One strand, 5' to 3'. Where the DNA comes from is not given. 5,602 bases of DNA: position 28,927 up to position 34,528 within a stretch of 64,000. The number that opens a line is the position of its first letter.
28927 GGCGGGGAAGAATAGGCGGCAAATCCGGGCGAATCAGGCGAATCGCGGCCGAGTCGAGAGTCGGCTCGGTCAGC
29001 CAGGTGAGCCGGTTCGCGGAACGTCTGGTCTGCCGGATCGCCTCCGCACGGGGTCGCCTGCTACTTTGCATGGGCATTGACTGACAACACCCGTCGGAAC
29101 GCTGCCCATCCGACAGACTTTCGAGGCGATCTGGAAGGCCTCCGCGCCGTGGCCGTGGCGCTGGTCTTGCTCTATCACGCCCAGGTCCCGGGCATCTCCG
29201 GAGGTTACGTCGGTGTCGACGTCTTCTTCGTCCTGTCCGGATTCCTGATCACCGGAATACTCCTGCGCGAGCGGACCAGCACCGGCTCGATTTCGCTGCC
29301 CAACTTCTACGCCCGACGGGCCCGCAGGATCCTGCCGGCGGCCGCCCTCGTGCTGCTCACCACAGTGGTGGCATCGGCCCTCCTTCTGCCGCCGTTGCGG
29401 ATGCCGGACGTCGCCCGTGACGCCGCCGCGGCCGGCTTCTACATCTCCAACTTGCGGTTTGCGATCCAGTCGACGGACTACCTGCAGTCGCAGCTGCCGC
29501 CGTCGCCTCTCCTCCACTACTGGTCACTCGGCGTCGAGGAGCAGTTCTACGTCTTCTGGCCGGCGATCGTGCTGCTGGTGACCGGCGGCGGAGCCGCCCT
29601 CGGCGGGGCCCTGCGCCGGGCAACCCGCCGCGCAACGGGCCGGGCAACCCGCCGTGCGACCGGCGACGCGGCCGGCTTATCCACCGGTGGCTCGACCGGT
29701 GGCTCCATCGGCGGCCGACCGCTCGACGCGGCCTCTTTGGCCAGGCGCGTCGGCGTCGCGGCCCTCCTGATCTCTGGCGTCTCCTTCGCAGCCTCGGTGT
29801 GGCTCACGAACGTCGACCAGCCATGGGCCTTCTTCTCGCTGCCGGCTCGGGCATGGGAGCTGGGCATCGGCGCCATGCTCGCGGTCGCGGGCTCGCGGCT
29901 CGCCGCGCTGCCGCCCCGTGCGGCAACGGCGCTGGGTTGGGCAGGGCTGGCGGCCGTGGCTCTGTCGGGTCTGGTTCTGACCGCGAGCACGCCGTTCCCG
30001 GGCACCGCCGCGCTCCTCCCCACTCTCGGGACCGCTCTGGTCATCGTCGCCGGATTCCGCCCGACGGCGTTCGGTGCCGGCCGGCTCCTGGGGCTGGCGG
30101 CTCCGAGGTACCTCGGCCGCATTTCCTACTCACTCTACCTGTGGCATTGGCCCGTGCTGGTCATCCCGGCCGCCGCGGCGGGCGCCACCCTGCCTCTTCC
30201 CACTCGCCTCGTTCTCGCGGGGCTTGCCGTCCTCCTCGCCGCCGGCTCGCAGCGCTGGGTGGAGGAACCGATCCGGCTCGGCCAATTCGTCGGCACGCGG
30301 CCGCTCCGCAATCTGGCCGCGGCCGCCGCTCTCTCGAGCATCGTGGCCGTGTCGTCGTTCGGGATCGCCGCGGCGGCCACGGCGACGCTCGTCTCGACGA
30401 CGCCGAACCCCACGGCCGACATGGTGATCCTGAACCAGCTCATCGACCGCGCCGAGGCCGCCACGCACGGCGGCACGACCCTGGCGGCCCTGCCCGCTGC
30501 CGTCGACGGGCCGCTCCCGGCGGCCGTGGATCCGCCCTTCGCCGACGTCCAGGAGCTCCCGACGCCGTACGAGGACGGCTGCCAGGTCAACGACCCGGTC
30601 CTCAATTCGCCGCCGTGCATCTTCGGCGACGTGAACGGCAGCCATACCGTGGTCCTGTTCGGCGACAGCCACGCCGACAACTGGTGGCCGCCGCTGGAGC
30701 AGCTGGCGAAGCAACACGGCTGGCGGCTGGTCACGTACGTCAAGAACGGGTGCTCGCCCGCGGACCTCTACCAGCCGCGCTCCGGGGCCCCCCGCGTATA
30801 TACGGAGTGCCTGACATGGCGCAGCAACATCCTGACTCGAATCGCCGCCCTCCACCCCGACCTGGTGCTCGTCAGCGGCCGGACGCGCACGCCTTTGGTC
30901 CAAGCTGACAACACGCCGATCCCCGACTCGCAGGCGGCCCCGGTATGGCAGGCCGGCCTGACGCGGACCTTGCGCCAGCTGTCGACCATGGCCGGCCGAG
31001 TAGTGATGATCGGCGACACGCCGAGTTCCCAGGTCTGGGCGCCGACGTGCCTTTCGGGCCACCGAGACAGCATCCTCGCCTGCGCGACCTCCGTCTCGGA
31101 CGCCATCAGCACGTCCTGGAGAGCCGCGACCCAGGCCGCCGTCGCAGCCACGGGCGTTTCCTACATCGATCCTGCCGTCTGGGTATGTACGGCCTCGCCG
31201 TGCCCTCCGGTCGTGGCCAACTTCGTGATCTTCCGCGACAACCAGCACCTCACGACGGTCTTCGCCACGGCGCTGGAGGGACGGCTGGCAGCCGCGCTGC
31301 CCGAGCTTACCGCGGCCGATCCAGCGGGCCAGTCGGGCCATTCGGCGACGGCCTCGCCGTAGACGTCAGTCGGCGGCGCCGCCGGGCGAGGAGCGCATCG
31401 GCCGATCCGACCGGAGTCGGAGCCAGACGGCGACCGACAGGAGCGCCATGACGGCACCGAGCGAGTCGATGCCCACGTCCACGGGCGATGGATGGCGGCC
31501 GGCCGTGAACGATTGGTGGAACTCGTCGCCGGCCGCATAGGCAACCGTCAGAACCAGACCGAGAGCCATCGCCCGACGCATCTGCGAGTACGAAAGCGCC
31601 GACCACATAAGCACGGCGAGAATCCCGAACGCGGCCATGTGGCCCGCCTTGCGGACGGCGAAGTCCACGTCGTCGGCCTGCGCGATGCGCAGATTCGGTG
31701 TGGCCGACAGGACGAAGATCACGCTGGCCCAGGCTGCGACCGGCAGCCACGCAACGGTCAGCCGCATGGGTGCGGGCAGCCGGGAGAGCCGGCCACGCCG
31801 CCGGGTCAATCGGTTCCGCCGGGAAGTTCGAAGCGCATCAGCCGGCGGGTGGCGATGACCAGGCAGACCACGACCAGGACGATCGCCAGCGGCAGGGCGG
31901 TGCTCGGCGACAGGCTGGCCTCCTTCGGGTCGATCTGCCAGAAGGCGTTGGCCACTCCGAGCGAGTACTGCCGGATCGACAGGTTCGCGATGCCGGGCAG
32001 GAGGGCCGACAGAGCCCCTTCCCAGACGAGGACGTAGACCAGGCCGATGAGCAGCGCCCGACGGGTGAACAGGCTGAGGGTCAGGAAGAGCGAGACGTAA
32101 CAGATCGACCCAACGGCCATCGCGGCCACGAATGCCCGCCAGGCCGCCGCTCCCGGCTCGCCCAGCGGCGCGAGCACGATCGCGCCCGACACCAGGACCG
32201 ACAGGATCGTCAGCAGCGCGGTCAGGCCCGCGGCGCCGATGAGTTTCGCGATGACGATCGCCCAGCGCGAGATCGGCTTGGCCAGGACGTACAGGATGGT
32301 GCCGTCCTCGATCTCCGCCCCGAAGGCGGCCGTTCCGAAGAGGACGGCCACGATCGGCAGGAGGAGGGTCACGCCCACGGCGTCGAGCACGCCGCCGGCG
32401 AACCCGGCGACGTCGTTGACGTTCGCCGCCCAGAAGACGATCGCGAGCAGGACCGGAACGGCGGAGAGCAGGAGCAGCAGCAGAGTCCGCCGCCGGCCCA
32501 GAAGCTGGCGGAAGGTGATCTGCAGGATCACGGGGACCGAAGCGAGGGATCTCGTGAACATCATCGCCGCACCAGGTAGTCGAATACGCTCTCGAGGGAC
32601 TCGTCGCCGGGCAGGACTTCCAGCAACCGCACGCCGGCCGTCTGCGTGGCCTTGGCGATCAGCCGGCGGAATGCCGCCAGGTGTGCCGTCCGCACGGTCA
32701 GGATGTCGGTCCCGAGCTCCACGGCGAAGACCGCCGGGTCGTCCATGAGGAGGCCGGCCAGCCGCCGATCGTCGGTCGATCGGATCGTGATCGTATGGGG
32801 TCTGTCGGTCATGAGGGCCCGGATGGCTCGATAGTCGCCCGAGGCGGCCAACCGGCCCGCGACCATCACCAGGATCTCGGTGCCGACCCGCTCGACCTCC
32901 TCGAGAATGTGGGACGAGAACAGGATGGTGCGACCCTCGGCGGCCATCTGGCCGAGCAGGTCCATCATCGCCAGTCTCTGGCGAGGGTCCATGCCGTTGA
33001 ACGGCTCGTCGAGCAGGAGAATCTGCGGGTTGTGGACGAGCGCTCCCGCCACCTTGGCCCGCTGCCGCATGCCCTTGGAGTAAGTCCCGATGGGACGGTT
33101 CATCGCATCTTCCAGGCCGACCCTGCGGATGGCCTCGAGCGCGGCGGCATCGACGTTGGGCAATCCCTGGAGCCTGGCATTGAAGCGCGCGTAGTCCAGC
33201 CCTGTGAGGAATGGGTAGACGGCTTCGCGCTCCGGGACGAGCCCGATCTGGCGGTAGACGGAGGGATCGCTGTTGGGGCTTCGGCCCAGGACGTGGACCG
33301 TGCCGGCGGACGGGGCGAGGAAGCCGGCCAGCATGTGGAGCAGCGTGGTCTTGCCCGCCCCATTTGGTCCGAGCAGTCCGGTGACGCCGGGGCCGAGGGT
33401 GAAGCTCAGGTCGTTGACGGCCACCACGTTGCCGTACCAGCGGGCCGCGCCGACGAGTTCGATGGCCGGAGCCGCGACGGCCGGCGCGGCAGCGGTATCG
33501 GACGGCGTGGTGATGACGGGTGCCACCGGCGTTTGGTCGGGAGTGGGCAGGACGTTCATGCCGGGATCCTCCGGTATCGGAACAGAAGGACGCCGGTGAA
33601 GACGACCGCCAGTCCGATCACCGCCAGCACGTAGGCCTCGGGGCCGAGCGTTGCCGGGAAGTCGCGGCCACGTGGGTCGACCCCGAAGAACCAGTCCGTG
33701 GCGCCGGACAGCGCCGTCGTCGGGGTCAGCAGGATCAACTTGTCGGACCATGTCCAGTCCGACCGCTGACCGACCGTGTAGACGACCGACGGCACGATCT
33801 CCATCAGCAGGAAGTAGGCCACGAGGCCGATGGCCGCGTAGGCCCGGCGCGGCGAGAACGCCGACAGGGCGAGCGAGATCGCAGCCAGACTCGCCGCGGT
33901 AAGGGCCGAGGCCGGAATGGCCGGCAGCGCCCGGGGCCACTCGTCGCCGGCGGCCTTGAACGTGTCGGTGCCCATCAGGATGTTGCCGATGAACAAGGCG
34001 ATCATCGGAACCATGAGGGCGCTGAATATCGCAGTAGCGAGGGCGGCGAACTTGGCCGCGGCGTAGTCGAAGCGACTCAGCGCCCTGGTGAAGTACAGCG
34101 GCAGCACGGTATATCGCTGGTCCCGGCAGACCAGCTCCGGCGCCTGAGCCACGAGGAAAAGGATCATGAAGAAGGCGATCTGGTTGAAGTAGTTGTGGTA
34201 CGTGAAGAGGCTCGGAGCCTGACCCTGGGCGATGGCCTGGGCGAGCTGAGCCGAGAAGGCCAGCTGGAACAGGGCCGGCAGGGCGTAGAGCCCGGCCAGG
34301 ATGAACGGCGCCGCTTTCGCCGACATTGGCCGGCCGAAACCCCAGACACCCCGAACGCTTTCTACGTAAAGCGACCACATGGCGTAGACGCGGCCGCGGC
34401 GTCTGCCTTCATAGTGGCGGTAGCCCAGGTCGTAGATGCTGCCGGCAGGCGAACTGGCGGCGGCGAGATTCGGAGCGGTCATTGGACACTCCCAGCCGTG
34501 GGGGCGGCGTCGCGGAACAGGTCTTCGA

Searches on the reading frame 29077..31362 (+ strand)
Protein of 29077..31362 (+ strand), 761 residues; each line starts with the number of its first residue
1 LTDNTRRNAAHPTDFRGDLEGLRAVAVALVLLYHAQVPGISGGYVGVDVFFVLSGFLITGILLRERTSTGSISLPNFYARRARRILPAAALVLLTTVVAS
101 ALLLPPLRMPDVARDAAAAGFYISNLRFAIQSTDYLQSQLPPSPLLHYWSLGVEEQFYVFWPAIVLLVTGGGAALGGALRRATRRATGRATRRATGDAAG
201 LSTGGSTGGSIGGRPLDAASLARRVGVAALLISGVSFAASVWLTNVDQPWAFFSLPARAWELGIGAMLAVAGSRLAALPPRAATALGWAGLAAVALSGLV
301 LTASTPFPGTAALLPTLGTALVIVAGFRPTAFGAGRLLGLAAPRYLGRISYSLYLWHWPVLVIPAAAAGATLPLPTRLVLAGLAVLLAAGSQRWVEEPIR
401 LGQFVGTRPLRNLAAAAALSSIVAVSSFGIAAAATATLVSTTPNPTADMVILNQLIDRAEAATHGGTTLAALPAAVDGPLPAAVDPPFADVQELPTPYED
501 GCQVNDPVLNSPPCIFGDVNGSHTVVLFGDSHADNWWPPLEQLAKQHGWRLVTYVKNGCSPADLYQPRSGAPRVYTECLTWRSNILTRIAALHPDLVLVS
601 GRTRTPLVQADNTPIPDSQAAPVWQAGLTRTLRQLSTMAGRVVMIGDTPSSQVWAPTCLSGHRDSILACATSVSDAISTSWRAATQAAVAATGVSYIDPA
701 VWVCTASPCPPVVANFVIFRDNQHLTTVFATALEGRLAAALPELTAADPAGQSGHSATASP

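Call 60: search_protein_families(library=pfam, proteins=[window:29077-31362:+], max_evalue=0.001)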
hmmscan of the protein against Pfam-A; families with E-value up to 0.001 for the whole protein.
window:29077-31362:+ (761 aa): 2 families
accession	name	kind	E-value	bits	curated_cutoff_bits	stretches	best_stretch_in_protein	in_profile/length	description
PF19040.6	SGNH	-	5.7e-32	111.8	27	1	502-737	2-246/248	SGNH domain (fused to AT3 domains)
PF01757.29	Acyl_transf_3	-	4e-26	92.3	31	2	18-171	3-148/326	Acyltransferase domain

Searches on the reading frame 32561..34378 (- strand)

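Call 60: search_protein_families(library=pfam, proteins=[window:32561-34378:-], max_evalue=0.001)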
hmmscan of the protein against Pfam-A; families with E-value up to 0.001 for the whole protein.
window:32561-34378:- (605 aa): 3 families
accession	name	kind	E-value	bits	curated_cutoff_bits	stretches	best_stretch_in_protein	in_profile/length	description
PF00005.33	ABC_tran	-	8e-28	98.2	25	1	321-461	1-137/137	ABC transporter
PF13304.12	AAA_21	-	9.5e-13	49.3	27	1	420-495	225-303/304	AAA domain, putative AbiEii toxin, Type IV TA system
PF13476.12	AAA_23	-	2.9e-05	25.2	27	1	318-350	7-39/201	AAA domain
